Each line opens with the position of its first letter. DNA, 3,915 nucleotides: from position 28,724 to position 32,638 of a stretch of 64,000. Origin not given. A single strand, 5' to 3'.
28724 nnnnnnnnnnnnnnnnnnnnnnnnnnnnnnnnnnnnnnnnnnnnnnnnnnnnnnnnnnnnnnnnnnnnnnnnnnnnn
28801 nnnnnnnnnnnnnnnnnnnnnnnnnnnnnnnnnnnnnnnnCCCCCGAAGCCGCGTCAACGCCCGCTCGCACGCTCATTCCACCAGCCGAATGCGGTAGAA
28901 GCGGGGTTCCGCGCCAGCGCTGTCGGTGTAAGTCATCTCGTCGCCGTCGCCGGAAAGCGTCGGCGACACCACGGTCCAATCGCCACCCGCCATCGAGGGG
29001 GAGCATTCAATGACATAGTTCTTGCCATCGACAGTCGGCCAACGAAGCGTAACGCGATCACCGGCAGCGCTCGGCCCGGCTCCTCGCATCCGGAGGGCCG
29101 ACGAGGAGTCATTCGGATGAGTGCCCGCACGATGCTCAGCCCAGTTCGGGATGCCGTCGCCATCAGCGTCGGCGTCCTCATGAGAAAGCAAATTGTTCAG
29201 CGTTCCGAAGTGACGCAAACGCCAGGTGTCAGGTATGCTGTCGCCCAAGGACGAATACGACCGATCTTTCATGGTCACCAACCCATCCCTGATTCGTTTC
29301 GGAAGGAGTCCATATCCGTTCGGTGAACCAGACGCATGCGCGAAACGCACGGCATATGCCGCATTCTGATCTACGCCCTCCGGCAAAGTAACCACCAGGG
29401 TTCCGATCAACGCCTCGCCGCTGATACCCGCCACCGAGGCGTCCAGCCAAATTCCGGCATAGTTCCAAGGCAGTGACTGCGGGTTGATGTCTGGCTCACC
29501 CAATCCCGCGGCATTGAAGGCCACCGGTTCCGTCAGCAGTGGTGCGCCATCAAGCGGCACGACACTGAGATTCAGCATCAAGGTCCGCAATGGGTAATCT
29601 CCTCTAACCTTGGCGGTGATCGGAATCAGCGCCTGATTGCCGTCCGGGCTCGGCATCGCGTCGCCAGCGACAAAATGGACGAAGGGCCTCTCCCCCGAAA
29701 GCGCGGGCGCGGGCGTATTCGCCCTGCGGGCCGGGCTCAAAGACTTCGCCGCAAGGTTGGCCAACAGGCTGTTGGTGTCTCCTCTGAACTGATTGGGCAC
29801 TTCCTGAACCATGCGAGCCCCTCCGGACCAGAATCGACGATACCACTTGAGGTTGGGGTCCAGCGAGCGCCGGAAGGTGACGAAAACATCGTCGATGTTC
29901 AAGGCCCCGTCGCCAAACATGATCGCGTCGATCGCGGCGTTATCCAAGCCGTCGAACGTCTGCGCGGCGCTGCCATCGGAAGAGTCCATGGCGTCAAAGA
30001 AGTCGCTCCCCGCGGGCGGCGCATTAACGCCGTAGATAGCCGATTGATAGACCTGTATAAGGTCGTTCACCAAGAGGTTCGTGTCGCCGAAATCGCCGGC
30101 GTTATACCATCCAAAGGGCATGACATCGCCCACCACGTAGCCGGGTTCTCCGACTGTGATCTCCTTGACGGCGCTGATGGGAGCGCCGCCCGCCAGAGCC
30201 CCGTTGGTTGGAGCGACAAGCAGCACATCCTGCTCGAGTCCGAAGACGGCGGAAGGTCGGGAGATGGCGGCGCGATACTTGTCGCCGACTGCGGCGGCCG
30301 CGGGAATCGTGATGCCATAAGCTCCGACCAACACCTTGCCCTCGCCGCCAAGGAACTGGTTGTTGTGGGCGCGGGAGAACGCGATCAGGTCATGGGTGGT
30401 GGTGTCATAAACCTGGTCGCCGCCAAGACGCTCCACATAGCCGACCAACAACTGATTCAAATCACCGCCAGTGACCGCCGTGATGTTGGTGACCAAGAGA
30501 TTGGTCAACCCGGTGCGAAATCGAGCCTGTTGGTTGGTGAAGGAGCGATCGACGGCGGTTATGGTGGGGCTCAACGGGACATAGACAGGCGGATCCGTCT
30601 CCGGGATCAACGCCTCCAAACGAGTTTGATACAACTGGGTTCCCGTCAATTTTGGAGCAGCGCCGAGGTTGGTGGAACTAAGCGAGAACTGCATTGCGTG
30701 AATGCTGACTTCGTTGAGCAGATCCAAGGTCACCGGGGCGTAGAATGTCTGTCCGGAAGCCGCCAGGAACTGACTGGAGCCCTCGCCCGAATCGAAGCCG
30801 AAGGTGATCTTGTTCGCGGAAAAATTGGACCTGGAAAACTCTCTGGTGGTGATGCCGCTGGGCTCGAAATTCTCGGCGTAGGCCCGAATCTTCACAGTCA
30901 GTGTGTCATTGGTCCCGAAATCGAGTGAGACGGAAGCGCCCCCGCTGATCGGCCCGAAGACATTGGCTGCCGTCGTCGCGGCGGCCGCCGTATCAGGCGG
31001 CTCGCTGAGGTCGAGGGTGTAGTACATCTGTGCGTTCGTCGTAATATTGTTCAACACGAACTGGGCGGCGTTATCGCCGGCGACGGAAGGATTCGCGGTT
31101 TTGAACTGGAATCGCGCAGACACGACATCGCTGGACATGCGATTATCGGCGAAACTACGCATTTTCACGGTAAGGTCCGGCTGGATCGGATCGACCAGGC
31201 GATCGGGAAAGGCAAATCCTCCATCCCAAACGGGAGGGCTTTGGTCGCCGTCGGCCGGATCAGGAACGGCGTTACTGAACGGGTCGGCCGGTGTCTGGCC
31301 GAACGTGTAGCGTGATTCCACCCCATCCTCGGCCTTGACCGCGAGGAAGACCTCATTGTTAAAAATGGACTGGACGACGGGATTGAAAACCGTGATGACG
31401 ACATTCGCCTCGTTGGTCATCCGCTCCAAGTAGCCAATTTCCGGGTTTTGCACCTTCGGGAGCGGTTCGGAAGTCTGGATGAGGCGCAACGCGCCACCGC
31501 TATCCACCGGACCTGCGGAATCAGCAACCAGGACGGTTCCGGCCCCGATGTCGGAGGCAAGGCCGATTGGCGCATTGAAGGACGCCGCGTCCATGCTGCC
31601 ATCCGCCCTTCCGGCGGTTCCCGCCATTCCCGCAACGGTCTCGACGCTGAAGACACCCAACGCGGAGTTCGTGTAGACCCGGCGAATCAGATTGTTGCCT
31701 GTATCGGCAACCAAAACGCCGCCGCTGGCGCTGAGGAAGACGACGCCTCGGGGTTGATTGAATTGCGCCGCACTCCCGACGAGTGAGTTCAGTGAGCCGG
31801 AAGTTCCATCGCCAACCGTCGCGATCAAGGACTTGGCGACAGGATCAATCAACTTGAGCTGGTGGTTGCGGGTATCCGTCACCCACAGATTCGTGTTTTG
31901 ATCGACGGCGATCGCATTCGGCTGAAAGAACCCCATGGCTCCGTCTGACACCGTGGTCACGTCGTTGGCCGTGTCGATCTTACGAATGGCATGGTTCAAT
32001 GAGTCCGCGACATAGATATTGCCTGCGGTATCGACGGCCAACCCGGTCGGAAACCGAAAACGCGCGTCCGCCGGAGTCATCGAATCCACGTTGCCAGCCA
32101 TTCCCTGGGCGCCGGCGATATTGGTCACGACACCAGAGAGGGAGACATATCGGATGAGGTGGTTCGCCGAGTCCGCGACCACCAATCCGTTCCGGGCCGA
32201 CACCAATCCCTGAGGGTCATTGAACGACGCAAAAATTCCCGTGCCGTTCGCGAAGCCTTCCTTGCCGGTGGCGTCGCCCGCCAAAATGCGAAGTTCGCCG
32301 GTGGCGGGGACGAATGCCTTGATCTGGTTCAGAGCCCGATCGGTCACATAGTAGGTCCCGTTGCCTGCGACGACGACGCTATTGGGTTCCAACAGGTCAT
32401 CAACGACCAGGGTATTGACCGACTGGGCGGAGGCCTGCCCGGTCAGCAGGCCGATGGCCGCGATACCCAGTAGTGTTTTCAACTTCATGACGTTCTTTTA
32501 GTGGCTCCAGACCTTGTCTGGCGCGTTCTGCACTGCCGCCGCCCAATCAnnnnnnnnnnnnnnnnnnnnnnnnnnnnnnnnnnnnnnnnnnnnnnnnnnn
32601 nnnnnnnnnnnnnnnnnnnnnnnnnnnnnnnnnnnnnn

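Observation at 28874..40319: Pilin-less PilM-N-O-P-secretin operon hard-wired to two giant NHL/cohesin/dockerin proteins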

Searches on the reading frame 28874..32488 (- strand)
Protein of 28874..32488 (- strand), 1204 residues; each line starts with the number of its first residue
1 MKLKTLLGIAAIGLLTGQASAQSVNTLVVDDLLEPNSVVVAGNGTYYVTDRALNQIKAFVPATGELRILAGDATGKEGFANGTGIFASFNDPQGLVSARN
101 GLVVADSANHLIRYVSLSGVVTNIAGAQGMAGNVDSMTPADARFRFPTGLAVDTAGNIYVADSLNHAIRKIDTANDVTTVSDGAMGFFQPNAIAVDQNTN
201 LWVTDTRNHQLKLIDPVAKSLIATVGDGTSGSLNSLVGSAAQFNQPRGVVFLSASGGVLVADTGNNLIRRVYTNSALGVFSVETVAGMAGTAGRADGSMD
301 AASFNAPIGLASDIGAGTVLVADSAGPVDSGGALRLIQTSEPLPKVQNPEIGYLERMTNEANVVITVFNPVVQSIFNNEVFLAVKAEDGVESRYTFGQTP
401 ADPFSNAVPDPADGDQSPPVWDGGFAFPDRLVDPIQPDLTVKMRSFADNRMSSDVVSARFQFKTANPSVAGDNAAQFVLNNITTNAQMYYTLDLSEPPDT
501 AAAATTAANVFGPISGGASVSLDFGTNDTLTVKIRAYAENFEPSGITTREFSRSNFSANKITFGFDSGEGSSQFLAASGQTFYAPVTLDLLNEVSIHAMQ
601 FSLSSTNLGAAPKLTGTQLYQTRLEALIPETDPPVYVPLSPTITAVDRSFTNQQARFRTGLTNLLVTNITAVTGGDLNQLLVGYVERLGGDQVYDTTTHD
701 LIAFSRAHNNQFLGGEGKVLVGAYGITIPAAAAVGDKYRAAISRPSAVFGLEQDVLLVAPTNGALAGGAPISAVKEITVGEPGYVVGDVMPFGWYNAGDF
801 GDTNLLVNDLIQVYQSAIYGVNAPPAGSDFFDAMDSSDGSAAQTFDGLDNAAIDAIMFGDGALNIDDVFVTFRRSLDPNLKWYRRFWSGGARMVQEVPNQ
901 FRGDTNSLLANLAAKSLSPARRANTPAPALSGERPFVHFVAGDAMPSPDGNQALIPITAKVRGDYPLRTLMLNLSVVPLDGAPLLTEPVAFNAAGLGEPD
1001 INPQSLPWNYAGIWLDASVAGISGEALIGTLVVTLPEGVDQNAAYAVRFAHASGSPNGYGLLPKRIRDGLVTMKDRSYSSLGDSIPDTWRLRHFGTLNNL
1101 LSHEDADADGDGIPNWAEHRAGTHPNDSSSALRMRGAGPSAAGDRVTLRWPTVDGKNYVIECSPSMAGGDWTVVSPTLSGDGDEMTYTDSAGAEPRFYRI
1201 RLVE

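Call 3: search_protein_families(library=pfam, proteins=[window:28874-32488:-], max_evalue=0.01)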
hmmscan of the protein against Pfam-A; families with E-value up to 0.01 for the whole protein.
window:28874-32488:- (1204 aa): 5 families
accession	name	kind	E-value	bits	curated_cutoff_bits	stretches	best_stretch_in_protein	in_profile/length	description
PF01436.27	NHL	-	2.9e-29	100.1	20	3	144-170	1-27/28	NHL repeat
PF25021.1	TEN_NHL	-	9.3e-07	28.6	27.1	0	138-180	135-175/357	Teneurin NHL domain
PF06739.17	SBBP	-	1.9e-05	24.9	20.5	0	146-161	14-29/38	Beta-propeller repeat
PF08450.18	SGL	-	0.00033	20.8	26.3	1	137-221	126-216/246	SMP-30/Gluconolactonase/LRE-like region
PF13287.12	Fn3_assoc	-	0.0014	19.2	23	0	480-551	4-59/59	Fn3 associated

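Call 9: search_protein_families(library=ncbifam, proteins=[window:28874-32488:-], max_evalue=0.1)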
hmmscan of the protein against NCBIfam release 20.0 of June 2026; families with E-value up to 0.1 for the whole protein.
window:28874-32488:- (1204 aa): 3 families
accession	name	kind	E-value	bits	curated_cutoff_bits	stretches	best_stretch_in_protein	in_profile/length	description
NF035926.1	scyF_NHL_VPEP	equivalog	1.8e-12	47.1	350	2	34-175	153-277/376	scytonemin biosynthesis PEP-CTERM protein ScyF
NF033206.1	ScyE_fam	subfamily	0.0001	21.9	80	2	147-276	10-170/333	ScyD/ScyE family protein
NF042425.1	Amuc_1099_fam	equivalog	0.016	14.8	50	1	1082-1130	105-152/321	Amuc_1099 family pilus-like system protein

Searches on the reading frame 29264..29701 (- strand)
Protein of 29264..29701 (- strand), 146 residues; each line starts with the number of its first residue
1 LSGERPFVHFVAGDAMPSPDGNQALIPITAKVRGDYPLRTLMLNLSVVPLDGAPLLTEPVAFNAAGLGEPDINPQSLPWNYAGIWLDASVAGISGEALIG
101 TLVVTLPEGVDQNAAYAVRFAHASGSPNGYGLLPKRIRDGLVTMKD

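Call 36: search_protein_families(library=pfam, proteins=[window:29264-29701:-], max_evalue=10)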
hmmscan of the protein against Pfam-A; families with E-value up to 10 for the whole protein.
window:29264-29701:- (146 aa): 0 families

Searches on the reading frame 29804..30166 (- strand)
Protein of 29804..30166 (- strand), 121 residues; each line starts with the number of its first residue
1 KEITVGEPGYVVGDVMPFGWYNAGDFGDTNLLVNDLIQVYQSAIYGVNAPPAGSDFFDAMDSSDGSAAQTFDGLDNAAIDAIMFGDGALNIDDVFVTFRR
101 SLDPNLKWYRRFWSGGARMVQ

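Call 36: search_protein_families(library=pfam, proteins=[window:29804-30166:-], max_evalue=10)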
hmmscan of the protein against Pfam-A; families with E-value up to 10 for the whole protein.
window:29804-30166:- (121 aa): 2 families
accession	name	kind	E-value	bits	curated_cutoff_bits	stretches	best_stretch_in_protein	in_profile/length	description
PF10656.15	DUF2483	-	0.031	14.9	27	1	35-81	7-51/72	Hypothetical protein of unknown function (DUF2483)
PF01268.25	FTHFS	-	0.17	10.5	27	1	72-115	137-180/556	Formate--tetrahydrofolate ligase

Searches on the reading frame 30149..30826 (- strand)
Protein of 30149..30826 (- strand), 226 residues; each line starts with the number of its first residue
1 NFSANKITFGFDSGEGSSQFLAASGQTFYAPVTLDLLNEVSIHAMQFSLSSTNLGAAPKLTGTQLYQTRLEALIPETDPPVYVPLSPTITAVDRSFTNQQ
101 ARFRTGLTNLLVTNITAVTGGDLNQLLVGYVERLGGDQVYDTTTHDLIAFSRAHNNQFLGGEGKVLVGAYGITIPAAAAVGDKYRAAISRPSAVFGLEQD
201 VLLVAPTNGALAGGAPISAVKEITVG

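Call 36: search_protein_families(library=pfam, proteins=[window:30149-30826:-], max_evalue=10)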
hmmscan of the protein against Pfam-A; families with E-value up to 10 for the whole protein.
window:30149-30826:- (226 aa): 1 family
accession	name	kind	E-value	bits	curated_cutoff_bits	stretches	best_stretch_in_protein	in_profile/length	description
PF01180.27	DHO_dh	-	0.1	12.2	27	1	46-119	124-198/291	Dihydroorotate dehydrogenase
